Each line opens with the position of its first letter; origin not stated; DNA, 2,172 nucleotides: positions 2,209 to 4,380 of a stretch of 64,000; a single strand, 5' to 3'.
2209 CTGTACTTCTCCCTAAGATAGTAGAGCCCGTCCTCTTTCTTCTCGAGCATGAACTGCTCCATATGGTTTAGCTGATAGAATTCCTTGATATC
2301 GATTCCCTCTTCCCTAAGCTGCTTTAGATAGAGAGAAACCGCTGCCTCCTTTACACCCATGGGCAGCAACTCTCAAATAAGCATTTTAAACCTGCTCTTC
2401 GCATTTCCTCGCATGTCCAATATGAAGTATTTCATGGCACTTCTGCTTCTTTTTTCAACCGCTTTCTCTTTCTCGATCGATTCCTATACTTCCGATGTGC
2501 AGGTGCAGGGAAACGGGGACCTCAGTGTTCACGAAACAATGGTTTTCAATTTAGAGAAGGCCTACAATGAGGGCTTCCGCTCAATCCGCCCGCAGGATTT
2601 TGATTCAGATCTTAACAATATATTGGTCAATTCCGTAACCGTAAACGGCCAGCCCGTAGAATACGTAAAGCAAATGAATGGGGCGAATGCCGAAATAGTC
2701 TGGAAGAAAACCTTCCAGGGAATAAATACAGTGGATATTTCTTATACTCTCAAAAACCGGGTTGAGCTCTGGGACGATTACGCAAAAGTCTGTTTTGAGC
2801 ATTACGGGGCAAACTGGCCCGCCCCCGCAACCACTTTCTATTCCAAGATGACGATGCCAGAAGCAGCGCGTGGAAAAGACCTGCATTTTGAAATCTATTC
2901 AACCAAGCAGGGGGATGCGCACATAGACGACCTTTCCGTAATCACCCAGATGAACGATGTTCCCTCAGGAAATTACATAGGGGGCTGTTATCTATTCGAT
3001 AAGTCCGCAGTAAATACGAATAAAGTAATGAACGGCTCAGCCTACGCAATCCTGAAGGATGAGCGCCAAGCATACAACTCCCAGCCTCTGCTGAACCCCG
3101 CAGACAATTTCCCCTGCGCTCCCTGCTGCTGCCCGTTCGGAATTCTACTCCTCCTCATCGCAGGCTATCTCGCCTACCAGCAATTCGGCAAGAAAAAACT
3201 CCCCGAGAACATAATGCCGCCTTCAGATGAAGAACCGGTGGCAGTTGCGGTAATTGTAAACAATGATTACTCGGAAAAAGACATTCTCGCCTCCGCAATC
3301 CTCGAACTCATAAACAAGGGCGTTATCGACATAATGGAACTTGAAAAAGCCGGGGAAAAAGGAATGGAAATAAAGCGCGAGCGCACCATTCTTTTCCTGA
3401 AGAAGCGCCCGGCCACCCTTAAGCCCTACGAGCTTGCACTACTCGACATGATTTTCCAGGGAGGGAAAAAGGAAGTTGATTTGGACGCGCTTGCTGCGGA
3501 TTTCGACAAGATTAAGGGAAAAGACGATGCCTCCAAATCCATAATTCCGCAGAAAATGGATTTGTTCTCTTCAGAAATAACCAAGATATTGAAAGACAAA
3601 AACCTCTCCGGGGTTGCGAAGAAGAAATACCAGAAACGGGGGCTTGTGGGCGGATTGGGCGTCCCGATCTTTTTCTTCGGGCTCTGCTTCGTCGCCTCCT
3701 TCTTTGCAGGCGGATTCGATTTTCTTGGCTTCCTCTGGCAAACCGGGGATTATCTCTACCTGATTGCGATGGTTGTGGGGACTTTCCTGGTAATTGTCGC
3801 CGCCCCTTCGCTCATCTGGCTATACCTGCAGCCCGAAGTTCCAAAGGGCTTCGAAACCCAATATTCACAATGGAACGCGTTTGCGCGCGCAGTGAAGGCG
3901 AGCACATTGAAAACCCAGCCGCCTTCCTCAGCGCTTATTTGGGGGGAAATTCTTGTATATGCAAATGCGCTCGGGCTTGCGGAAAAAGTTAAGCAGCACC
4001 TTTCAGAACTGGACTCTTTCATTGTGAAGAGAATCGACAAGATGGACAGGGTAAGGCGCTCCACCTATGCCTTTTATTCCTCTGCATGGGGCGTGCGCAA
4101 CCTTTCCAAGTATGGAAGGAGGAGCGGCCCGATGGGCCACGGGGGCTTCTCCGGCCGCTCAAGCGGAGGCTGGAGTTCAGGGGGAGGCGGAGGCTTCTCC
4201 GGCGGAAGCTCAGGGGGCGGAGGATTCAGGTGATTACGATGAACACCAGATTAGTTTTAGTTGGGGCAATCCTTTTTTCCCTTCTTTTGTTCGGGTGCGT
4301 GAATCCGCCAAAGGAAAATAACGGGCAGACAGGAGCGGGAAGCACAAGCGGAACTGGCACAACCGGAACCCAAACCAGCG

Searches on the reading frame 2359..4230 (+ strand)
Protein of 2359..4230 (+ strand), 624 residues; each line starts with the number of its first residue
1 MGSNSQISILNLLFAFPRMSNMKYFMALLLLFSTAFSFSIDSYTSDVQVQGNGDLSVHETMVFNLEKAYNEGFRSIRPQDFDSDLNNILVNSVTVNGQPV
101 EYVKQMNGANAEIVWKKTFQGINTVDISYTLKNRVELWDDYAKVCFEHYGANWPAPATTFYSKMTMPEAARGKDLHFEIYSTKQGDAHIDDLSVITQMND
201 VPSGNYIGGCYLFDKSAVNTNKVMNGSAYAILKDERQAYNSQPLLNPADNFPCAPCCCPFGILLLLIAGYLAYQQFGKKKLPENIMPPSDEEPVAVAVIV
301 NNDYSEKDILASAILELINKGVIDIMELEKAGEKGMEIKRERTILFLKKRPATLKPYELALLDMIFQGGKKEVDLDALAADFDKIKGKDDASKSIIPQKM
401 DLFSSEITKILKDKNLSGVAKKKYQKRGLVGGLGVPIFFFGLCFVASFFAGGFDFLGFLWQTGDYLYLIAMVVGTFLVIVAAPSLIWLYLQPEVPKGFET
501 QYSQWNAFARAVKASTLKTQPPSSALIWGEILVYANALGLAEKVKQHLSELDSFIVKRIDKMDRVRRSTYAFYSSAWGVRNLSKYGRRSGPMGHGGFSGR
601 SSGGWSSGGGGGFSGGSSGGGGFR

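Call 67: search_protein_families(library=pfam, proteins=[window:2359-4230:+], max_evalue=0.001)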
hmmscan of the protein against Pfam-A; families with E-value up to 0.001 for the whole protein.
window:2359-4230:+ (624 aa): 2 families
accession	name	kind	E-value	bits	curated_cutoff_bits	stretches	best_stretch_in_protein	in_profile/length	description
PF20990.2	DUF2207_C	-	2.4e-27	96.7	33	1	287-547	8-246/247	Predicted membrane protein (DUF2207) C-terminal domain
PF09972.14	DUF2207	-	3.3e-17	63.7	24.4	1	39-207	1-166/172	Predicted membrane protein (DUF2207) N-terminal domain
